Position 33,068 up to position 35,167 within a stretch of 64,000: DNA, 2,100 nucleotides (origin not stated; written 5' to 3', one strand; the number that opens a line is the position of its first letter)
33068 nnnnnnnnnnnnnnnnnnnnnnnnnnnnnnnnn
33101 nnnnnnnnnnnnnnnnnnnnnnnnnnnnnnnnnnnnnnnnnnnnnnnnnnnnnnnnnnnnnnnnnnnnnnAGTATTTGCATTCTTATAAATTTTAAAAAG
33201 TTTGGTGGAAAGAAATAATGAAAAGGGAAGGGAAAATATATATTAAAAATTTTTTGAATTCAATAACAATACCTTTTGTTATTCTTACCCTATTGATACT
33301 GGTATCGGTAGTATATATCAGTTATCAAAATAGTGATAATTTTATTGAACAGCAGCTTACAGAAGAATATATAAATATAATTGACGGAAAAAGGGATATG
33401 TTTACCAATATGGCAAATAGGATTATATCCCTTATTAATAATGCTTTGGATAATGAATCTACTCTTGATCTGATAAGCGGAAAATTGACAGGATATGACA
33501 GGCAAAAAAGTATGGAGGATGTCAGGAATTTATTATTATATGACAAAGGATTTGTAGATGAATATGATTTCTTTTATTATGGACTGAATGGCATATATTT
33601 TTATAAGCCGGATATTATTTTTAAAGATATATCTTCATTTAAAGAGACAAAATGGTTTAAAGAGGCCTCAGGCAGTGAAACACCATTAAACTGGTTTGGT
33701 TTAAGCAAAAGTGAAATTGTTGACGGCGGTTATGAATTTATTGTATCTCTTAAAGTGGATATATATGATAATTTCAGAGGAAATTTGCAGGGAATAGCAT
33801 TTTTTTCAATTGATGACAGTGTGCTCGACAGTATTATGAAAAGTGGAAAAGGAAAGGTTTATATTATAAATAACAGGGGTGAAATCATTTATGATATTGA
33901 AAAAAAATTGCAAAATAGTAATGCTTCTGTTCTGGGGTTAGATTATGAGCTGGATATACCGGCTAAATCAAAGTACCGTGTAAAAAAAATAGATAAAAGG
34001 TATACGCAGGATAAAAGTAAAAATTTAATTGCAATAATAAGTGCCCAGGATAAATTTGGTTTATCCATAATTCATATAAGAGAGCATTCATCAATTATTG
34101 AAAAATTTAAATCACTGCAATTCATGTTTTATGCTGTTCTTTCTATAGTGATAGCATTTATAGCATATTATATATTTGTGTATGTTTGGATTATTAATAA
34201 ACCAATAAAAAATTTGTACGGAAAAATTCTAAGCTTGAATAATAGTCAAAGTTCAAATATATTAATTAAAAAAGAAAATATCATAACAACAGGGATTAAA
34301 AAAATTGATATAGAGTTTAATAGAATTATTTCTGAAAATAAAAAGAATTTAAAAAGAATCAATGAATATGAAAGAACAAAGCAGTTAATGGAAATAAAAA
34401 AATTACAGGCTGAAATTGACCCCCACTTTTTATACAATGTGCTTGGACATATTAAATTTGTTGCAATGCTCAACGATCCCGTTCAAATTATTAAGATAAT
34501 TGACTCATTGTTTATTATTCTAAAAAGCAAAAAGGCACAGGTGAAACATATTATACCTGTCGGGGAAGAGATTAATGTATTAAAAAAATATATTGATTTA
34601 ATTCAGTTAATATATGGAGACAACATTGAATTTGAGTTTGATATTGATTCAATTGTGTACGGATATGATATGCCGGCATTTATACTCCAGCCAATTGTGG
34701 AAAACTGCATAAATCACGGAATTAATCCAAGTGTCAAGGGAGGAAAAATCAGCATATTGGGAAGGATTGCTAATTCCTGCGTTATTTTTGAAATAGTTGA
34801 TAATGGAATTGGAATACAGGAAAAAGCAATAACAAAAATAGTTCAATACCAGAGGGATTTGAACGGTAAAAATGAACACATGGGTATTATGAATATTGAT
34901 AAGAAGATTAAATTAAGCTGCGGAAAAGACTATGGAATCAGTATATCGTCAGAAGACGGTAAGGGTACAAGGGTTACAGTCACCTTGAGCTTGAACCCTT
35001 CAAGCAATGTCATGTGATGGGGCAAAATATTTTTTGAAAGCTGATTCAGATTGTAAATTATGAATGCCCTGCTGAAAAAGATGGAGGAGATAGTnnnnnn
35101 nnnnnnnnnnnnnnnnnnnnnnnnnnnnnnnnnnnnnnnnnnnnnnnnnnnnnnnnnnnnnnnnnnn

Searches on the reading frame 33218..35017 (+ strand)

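Call 69: search_protein_families(library=pfam, proteins=[window:33218-35017:+], max_evalue=0.00001)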
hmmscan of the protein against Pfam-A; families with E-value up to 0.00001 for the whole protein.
window:33218-35017:+ (599 aa): 2 families
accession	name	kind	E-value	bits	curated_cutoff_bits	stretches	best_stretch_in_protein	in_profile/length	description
PF06580.19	His_kinase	-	2.2e-15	57.1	25.2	1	391-469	1-80/81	Histidine kinase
PF02518.31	HATPase_c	-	6e-10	40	26.4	1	489-592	9-109/111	Histidine kinase-, DNA gyrase B-, and HSP90-like ATPase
